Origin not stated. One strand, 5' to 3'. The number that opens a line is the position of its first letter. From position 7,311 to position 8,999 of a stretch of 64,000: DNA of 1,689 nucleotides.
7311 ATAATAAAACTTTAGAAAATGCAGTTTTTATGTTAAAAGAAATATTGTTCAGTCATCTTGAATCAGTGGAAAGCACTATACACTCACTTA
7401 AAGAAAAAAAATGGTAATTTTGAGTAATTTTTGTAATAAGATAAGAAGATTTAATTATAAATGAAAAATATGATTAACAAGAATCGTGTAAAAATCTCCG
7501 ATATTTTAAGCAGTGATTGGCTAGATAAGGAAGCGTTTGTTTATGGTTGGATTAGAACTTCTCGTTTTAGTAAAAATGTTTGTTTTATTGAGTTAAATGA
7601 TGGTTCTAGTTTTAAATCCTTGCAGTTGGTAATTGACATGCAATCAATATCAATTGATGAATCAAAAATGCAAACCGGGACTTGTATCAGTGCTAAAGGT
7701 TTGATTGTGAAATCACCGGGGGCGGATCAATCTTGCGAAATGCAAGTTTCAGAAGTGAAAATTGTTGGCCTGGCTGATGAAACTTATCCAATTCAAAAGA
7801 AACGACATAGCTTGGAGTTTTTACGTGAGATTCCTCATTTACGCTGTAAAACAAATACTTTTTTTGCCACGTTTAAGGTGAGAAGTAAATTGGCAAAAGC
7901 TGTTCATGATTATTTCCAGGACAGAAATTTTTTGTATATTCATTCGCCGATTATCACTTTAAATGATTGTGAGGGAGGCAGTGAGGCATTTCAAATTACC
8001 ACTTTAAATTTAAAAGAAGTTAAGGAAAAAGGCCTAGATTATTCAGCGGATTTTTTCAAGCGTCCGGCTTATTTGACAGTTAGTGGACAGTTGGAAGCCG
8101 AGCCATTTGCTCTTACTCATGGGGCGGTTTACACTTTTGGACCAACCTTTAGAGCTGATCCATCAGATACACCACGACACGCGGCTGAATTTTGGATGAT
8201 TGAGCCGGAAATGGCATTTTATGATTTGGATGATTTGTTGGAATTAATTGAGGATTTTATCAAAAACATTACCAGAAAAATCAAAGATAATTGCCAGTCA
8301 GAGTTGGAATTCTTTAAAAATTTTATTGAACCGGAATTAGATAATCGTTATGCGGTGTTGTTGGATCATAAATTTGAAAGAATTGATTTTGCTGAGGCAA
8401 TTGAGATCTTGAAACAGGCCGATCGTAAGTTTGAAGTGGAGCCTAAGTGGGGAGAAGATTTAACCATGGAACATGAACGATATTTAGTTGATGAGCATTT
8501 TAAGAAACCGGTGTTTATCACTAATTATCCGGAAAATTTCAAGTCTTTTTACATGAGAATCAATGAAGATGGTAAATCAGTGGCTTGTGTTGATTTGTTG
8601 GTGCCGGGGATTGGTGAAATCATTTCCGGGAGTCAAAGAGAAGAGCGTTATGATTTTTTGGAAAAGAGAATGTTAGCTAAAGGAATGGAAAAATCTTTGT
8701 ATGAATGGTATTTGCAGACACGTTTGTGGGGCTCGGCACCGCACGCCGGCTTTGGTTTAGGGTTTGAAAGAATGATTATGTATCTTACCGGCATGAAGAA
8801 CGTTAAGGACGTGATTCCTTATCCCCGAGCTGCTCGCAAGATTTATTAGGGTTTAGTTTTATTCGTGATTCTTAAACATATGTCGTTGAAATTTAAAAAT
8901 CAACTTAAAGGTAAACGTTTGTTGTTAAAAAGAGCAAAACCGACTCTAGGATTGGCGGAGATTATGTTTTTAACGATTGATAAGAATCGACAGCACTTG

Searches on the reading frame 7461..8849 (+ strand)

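Call 35: search_protein_families(library=pfam, proteins=[window:7461-8849:+], max_evalue=0.00001)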
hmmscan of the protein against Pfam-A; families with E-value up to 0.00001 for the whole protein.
window:7461-8849:+ (462 aa): 2 families
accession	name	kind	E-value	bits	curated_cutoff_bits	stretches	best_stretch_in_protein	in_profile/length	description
PF00152.25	tRNA-synt_2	-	5.9e-65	219.8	25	1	123-457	7-307/308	tRNA synthetases class II (D, K and N)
PF01336.31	tRNA_anti-codon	-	7.3e-08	32.7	27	1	27-101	3-74/75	OB-fold nucleic acid binding domain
